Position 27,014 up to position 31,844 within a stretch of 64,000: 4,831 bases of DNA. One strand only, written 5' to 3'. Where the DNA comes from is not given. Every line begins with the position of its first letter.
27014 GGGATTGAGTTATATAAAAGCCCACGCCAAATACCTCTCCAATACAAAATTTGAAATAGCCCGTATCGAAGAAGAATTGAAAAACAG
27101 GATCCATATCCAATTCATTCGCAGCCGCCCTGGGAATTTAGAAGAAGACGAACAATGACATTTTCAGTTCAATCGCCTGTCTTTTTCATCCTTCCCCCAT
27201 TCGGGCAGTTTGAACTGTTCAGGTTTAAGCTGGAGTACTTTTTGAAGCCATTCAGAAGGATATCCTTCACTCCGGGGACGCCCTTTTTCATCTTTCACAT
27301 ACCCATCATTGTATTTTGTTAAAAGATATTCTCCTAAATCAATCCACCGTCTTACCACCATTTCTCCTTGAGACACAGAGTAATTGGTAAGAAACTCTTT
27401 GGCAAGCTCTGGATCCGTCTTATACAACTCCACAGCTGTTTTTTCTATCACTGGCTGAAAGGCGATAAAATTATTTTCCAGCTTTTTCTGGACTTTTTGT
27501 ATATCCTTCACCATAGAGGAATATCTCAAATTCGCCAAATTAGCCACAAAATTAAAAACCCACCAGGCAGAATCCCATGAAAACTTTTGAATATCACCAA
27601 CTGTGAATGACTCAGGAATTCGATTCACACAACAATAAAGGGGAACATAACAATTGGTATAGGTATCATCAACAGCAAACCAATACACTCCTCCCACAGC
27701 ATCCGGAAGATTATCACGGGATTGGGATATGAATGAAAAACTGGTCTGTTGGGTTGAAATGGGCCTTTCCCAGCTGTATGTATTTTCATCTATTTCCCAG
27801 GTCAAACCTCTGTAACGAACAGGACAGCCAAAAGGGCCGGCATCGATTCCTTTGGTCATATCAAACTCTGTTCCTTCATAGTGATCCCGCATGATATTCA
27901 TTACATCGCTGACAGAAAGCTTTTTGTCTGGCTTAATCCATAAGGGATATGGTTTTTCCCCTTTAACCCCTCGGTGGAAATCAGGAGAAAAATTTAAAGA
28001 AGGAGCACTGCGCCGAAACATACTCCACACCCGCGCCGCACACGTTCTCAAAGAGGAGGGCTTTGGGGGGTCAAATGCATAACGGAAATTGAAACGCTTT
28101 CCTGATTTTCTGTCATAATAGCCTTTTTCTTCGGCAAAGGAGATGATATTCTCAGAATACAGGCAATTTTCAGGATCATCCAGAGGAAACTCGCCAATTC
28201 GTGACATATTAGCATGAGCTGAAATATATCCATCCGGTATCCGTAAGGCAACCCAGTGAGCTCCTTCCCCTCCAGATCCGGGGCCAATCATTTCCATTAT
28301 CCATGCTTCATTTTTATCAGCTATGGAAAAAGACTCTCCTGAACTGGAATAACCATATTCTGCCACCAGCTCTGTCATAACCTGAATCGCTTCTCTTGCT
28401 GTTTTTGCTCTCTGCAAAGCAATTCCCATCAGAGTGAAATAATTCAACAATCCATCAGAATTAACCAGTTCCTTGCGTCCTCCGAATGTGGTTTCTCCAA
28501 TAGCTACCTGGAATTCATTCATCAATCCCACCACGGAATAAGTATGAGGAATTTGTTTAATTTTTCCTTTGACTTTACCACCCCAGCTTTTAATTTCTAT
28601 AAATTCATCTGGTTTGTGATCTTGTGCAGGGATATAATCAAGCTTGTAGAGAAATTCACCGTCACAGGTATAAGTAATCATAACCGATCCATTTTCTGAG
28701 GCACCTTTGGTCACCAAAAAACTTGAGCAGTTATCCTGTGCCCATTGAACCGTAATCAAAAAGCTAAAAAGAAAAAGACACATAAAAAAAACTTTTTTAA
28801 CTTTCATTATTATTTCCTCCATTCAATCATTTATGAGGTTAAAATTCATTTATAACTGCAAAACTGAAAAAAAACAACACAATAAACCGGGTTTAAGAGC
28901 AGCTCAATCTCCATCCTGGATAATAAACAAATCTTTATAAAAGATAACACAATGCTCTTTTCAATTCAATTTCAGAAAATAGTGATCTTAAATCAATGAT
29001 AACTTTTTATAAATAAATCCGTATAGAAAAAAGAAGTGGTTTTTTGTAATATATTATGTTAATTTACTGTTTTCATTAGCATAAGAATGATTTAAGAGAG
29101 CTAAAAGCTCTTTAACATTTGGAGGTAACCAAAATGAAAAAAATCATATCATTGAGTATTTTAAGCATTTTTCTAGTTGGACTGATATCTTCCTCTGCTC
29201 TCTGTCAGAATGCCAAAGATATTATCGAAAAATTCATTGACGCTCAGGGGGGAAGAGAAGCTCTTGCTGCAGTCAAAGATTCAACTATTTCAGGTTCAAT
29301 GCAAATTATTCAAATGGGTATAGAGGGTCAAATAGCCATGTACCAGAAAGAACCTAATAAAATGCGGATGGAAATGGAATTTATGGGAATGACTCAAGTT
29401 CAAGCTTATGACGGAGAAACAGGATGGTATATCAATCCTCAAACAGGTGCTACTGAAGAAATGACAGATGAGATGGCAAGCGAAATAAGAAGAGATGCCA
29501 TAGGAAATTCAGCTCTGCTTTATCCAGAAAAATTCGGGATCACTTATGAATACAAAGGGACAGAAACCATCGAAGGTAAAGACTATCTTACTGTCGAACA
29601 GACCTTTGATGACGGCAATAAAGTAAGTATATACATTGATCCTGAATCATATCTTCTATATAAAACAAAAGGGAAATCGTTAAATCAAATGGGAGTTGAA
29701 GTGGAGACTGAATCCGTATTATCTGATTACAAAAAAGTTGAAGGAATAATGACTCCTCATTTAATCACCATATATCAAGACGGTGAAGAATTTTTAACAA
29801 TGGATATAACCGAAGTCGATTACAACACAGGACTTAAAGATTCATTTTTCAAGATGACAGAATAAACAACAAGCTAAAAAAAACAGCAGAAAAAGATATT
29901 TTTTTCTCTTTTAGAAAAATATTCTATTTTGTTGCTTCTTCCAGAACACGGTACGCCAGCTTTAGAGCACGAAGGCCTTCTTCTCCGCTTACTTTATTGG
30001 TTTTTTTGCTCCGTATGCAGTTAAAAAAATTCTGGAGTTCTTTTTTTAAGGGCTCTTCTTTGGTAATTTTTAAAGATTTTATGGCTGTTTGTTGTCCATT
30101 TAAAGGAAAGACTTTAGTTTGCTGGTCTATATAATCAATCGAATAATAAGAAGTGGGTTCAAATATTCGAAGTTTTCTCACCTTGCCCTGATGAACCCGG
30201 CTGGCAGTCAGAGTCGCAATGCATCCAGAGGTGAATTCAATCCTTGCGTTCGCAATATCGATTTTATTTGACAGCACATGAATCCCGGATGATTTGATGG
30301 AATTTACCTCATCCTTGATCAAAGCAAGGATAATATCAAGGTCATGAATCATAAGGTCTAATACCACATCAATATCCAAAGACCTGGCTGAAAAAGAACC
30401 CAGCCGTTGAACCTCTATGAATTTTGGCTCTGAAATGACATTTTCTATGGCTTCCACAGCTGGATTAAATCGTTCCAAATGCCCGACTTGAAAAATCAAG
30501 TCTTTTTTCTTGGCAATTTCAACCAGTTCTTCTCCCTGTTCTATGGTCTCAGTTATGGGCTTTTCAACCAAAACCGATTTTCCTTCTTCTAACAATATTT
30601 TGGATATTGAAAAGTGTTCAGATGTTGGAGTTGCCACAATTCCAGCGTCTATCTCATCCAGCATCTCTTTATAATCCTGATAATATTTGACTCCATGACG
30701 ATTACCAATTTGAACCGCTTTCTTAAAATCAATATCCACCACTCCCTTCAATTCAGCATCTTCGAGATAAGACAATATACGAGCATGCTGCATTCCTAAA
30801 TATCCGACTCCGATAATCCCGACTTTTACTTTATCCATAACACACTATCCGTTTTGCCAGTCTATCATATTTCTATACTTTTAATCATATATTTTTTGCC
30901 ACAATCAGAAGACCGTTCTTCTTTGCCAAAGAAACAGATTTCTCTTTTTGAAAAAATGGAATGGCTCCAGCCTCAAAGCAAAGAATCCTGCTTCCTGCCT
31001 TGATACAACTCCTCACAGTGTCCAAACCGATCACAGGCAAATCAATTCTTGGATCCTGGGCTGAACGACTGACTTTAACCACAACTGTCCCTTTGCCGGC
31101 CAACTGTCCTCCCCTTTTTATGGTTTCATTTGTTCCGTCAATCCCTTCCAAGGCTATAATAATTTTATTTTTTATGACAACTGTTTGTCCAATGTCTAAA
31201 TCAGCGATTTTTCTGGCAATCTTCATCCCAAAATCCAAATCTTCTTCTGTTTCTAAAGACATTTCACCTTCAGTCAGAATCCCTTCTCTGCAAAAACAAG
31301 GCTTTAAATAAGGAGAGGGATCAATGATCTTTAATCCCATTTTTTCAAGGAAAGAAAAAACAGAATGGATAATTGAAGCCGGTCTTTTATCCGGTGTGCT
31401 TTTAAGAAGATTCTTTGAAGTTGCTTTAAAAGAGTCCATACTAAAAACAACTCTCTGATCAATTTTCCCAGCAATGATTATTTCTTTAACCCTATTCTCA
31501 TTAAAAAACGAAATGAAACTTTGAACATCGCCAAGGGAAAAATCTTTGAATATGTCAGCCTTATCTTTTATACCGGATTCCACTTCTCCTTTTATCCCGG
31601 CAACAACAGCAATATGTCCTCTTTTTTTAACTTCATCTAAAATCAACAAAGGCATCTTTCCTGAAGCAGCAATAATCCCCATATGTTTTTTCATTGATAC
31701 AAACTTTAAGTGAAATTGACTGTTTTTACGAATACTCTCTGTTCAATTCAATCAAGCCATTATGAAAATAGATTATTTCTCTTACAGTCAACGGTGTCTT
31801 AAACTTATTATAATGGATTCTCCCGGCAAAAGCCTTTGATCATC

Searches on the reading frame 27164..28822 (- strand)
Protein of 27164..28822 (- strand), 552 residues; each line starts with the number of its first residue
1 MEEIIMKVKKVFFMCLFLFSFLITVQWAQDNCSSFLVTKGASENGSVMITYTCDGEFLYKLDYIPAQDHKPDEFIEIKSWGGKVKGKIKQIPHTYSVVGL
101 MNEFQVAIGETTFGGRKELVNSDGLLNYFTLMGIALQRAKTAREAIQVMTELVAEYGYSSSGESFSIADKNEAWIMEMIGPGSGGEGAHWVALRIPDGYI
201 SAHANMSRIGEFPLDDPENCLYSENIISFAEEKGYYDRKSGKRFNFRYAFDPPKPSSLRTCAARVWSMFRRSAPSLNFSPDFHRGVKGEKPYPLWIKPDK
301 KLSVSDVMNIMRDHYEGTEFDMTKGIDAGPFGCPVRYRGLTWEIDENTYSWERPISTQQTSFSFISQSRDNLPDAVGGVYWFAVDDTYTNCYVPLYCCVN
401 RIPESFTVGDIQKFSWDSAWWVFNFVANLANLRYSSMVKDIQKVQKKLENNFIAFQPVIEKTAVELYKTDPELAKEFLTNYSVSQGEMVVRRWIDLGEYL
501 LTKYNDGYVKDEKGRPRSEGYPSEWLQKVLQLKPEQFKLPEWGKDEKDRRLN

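Call 73: search_protein_families(library=pfam, proteins=[window:27164-28822:-], max_evalue=0.000001)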
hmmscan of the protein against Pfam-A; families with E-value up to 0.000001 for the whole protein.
window:27164-28822:- (552 aa): 1 family
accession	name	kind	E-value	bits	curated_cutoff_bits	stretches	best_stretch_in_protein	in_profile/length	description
PF03577.20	Peptidase_C69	-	5.1e-86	289.6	23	1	32-446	2-401/402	Peptidase family C69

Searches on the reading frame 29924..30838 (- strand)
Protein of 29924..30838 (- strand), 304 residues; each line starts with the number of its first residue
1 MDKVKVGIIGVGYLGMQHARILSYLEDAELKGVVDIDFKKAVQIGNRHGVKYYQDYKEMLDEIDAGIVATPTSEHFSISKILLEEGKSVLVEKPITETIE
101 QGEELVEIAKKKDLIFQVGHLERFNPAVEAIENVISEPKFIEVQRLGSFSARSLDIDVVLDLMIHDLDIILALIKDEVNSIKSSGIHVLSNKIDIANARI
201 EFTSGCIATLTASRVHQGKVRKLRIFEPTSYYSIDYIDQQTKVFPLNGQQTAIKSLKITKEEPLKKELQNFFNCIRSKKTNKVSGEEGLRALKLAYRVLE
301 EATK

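Call 73: search_protein_families(library=pfam, proteins=[window:29924-30838:-], max_evalue=0.000001)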
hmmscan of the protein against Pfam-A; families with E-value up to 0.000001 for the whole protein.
window:29924-30838:- (304 aa): 2 families
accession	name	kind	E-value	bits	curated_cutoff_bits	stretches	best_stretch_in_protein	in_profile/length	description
PF01408.29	GFO_IDH_MocA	-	4.8e-29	101.9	24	1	4-120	1-120/120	Oxidoreductase family, NAD-binding Rossmann fold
PF22725.1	GFO_IDH_MocA_C3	-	2.1e-07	31.4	27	1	158-225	45-116/124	GFO/IDH/MocA C-terminal domain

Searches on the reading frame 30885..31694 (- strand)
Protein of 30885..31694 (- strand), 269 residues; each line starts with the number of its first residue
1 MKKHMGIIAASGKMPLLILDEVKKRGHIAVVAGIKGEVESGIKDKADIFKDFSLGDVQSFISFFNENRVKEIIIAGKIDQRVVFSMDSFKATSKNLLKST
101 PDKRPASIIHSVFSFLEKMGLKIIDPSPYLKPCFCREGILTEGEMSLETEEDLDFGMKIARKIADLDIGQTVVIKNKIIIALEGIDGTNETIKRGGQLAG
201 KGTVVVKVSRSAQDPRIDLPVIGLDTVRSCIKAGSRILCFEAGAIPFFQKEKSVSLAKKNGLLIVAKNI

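Call 73: search_protein_families(library=pfam, proteins=[window:30885-31694:-], max_evalue=0.000001)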
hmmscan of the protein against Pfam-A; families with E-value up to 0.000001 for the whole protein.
window:30885-31694:- (269 aa): 2 families
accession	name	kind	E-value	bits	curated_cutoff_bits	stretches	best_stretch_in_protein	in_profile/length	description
PF06230.17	LpxI_C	-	4.2e-41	140.3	25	1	137-265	2-131/131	LpxI C-terminal domain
PF17930.7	LpxI_N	-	1.1e-24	87.3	25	1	5-131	2-127/129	LpxI N-terminal domain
